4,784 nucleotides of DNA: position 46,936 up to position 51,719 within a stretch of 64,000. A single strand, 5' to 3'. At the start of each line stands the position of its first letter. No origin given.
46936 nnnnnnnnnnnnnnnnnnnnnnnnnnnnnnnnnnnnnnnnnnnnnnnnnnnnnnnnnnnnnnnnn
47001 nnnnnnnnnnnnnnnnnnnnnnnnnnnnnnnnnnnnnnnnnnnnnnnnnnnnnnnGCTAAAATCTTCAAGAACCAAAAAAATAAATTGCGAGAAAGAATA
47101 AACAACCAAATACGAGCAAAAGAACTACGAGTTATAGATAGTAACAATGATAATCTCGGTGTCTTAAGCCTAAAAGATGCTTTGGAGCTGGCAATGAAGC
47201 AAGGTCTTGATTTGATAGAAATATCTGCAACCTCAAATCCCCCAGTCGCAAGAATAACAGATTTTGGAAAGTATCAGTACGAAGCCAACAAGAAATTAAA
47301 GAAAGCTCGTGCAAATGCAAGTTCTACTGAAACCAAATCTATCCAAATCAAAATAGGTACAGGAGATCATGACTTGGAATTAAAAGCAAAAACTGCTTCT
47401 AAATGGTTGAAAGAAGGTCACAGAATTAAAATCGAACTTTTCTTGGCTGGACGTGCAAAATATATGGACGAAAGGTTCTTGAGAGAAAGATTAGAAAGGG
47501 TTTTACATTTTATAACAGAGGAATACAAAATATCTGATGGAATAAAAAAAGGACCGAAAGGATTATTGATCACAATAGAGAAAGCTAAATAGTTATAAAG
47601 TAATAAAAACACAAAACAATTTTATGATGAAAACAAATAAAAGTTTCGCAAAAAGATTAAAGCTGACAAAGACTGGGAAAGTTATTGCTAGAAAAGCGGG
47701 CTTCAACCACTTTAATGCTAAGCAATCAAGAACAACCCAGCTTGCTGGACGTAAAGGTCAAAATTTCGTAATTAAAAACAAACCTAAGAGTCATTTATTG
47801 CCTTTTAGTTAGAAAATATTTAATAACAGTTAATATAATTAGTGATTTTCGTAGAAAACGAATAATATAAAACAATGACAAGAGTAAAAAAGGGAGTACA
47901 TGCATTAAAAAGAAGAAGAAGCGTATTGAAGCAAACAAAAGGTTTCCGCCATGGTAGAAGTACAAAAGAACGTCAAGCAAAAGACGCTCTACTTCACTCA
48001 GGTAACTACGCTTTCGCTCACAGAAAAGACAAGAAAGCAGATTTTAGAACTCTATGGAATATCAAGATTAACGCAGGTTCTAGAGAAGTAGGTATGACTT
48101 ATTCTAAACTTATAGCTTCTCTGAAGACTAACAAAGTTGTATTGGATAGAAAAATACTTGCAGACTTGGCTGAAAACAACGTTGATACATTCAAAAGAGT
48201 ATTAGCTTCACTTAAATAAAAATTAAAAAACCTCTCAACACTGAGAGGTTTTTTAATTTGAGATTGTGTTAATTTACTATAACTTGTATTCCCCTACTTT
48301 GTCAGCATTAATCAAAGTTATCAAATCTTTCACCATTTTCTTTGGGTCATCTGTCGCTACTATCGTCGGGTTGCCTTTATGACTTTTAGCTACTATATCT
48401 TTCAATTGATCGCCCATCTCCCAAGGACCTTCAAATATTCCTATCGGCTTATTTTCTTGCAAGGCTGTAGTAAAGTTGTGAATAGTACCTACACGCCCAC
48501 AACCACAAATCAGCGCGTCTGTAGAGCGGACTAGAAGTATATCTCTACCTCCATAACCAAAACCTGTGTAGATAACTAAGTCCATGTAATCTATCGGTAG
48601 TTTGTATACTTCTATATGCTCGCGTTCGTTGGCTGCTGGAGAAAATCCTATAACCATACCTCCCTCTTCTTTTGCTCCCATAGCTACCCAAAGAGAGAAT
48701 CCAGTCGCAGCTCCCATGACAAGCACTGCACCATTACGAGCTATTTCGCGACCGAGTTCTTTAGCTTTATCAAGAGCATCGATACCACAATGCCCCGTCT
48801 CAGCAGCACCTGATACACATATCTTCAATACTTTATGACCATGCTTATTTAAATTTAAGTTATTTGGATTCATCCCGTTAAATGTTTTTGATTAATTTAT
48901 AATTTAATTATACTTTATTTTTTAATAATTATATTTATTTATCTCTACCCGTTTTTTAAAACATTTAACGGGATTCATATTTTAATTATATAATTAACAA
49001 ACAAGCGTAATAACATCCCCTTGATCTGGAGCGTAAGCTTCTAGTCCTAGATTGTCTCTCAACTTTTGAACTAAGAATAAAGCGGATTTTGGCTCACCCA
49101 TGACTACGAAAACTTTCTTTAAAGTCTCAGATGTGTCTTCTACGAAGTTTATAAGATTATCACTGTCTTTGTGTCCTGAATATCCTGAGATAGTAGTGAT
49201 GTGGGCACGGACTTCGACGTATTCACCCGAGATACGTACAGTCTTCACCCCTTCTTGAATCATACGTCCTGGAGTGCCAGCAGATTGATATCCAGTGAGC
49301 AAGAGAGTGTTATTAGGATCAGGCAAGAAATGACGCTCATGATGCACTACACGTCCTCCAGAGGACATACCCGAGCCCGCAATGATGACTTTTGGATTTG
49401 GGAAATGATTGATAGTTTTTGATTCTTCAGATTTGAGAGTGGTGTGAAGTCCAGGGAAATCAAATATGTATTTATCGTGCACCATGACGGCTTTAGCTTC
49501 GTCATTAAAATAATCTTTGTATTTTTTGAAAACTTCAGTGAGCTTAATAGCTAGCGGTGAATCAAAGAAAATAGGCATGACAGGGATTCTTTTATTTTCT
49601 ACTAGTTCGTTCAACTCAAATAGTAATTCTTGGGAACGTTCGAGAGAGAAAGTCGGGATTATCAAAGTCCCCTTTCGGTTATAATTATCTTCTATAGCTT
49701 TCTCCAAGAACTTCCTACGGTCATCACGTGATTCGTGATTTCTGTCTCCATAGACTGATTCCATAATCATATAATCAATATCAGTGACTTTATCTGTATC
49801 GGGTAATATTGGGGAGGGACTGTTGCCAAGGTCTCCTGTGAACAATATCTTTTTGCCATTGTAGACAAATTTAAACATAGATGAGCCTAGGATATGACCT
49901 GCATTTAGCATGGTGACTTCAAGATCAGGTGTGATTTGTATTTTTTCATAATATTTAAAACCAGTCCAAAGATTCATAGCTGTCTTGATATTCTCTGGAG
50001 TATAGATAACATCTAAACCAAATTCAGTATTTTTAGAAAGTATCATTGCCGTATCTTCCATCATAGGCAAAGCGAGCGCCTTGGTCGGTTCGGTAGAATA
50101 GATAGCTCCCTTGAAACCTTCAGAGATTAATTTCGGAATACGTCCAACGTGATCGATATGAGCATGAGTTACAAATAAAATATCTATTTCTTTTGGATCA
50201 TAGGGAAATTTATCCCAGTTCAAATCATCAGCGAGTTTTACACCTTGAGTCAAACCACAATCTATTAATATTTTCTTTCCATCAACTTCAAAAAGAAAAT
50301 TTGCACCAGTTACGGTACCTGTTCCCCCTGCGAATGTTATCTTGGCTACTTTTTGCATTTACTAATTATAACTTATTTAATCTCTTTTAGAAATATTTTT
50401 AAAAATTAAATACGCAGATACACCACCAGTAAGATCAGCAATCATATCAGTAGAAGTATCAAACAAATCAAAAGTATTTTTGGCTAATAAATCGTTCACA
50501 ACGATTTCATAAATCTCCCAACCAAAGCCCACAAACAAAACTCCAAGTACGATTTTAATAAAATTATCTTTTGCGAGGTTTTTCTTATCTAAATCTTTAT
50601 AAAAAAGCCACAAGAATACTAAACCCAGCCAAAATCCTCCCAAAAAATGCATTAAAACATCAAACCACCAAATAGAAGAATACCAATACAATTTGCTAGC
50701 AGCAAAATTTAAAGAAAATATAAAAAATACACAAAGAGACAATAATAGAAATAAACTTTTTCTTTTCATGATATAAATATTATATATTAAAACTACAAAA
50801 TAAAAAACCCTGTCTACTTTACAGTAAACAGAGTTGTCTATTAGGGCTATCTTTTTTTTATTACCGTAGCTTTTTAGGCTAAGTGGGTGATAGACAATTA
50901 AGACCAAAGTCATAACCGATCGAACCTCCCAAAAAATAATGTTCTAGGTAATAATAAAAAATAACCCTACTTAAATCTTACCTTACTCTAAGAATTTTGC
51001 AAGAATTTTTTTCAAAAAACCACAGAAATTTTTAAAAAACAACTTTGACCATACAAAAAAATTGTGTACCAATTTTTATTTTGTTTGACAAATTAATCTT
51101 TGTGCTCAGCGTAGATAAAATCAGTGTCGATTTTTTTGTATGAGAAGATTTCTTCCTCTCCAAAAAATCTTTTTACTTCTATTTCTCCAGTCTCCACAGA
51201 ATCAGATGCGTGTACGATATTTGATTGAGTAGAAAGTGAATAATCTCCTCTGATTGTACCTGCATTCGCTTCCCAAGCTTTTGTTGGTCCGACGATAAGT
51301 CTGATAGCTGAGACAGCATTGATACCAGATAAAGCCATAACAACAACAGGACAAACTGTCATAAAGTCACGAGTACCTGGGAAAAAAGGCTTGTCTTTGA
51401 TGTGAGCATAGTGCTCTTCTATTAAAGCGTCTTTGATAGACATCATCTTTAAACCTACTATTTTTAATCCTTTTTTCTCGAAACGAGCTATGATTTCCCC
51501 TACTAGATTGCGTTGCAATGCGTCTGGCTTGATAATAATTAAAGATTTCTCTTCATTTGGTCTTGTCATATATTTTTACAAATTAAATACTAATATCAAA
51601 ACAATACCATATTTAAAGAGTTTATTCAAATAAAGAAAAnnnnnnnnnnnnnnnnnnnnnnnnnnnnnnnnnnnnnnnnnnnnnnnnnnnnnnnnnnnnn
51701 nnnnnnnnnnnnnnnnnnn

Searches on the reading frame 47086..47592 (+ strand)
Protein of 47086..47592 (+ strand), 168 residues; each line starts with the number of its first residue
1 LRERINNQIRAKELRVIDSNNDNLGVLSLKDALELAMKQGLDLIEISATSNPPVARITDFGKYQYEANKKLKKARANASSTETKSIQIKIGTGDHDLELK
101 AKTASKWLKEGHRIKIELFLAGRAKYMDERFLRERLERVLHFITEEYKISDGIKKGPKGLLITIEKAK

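Call 60: search_protein_families(library=pfam, proteins=[window:47086-47592:+], max_evalue=0.01)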
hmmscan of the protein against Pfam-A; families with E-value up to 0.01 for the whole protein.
window:47086-47592:+ (168 aa): 2 families
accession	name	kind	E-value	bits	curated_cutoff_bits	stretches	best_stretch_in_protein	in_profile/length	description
PF05198.21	IF3_N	-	1.4e-27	96.1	26.9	1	5-74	1-70/70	Translation initiation factor IF-3, N-terminal domain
PF00707.27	IF3_C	-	5.4e-11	42.7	34.8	1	82-150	2-69/86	Translation initiation factor IF-3, C-terminal domain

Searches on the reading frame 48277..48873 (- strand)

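Call 60: search_protein_families(library=pfam, proteins=[window:48277-48873:-], max_evalue=0.01)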
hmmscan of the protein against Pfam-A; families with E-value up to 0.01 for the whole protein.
window:48277-48873:- (198 aa): 1 family
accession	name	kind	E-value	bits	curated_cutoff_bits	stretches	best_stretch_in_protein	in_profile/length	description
PF18306.6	LDcluster4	-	1.7e-30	106.1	26.3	1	16-180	2-150/151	SLOG cluster4 family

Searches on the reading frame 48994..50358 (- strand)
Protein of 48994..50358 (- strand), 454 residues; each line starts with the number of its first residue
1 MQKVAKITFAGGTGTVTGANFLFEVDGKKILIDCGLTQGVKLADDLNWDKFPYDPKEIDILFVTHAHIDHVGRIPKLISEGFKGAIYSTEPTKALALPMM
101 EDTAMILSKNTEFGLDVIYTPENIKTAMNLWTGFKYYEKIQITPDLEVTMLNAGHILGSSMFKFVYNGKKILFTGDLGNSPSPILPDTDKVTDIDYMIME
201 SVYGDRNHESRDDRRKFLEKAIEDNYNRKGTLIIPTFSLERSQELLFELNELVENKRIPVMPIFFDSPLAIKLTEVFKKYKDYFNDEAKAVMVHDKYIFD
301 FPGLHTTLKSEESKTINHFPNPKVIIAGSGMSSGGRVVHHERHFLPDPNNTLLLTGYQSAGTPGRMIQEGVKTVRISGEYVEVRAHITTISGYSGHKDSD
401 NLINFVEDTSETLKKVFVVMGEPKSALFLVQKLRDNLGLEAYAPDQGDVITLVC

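Call 60: search_protein_families(library=pfam, proteins=[window:48994-50358:-], max_evalue=0.01)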
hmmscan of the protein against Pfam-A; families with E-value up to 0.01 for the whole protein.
window:48994-50358:- (454 aa): 7 families
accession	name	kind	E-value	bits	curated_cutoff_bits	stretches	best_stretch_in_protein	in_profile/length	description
PF10996.14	Beta-Casp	-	7.5e-38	130.2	27.7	1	243-367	2-120/120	Beta-Casp domain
PF00753.33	Lactamase_B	-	1.9e-15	57.7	22.7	1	21-188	9-161/196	Metallo-beta-lactamase superfamily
PF16661.11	Lactamase_B_6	-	1.4e-14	54.4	27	1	22-177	1-162/193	Metallo-beta-lactamase superfamily domain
PF07521.17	RMMBL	-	5.5e-11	42.7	21.6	1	381-444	2-63/63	Zn-dependent metallo-hydrolase RNA specificity domain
PF12706.13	Lactamase_B_2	-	9.5e-09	35.6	27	1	29-205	2-169/200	Beta-lactamase superfamily domain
PF13483.12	Lactamase_B_3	-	0.0002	21.8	24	1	19-182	8-116/160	Beta-lactamase superfamily domain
PF23023.1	Anti-Pycsar_Apyc1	-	0.004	17.1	50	0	19-76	21-72/250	Anti-Pycsar protein Apyc1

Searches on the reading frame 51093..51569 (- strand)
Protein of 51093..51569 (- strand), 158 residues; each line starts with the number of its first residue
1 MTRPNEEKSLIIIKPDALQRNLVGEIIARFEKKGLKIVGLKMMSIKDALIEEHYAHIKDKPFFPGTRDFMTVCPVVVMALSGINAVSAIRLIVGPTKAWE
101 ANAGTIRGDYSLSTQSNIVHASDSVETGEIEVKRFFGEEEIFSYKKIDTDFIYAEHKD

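Call 60: search_protein_families(library=pfam, proteins=[window:51093-51569:-], max_evalue=0.01)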
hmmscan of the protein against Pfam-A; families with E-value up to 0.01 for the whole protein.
window:51093-51569:- (158 aa): 1 family
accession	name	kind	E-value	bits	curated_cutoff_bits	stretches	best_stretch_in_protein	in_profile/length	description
PF00334.24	NDK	-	1.5e-49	167.8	27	1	7-141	1-135/135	Nucleoside diphosphate kinase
